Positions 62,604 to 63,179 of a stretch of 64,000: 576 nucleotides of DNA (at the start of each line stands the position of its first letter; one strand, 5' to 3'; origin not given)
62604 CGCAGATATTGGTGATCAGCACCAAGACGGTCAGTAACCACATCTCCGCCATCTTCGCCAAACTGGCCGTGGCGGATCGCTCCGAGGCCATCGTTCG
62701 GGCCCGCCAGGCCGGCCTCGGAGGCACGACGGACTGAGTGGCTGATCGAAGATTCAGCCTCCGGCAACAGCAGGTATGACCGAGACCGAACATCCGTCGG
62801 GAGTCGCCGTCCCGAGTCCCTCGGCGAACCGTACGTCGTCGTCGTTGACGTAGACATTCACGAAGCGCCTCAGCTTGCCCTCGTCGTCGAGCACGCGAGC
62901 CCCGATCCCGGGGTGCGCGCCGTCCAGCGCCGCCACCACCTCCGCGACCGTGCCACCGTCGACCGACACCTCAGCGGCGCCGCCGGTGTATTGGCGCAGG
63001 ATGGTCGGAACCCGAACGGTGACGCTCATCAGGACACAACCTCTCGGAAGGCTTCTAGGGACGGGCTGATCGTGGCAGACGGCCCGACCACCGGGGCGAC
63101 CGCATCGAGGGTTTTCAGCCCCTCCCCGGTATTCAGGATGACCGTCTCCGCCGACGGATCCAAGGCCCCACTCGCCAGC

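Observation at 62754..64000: Thr-synthase-like PLP enzyme translationally coupled to a Gly-Gly sulfur-carrier protein (MetM/MetO-like homocysteine route?)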

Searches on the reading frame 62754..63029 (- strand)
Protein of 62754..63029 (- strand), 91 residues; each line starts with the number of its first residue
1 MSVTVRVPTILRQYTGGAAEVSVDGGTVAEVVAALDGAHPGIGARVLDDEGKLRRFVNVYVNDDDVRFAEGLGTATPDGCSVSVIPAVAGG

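Call 3: search_protein_families(library=pfam, proteins=[window:62754-63029:-], max_evalue=0.01)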
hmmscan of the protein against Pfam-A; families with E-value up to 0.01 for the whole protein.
window:62754-63029:- (91 aa): 1 family
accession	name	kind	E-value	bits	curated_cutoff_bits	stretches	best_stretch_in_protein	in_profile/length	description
PF02597.26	ThiS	-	1.4e-14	54.8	22.5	1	5-91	1-76/76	ThiS family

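Call 4: search_protein_families(library=ncbifam, proteins=[window:62754-63029:-], max_evalue=0.01)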
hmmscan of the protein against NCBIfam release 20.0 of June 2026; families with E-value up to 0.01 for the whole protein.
window:62754-63029:- (91 aa): 2 families
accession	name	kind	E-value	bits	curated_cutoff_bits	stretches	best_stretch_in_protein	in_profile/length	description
NF041918.1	SAMP1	equivalog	2.2e-15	57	60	1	9-91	7-91/91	ubiquitin-like small modifier protein 1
TIGR01687.1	moaD_arch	subfamily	4.5e-09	36.7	49.5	1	3-91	1-88/88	MoaD family protein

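Call 8: find_encoding_contigs(protein=window:62754-63029:-, flank=10000, max_places=8)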
Protein window:62754-63029:- (91 aa): no gene with exactly this product is on record in the collection.

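Call 20: search_solved_structures(query=window:62754-63029:-, max_evalue=0.01, show_alignments=3)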
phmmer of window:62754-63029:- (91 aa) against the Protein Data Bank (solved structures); distinct sequences matched with E-value up to 0.01: 8.
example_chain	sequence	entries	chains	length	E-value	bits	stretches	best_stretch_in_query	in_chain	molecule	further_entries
3dwg_C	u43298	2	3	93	5.5e-27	96.9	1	1-91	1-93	9.5 kDa culture filtrate antigen cfp10A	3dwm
4n6e_B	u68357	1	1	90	4.8e-25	90.7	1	1-91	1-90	ThiS/MoaD family protein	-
2m19_A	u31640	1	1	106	3.1e-09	40.2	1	24-91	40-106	Molybdopterin converting factor subunit 1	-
1v8c_A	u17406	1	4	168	2.9e-08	37.1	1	11-91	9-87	MoaD related protein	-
3po0_A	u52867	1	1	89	9.6e-08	35.5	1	18-91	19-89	Small archaeal modifier protein 1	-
4hro_A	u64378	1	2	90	1.3e-07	35.1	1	18-91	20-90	Small archaeal modifier protein 1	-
2l83_A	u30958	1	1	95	1.8e-07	34.6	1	18-91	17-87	Small archaeal modifier protein 1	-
2l52_A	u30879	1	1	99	0.00013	25.5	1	5-91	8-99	METHANOSARCINA ACETIVORANS SAMP1 HOMOLOG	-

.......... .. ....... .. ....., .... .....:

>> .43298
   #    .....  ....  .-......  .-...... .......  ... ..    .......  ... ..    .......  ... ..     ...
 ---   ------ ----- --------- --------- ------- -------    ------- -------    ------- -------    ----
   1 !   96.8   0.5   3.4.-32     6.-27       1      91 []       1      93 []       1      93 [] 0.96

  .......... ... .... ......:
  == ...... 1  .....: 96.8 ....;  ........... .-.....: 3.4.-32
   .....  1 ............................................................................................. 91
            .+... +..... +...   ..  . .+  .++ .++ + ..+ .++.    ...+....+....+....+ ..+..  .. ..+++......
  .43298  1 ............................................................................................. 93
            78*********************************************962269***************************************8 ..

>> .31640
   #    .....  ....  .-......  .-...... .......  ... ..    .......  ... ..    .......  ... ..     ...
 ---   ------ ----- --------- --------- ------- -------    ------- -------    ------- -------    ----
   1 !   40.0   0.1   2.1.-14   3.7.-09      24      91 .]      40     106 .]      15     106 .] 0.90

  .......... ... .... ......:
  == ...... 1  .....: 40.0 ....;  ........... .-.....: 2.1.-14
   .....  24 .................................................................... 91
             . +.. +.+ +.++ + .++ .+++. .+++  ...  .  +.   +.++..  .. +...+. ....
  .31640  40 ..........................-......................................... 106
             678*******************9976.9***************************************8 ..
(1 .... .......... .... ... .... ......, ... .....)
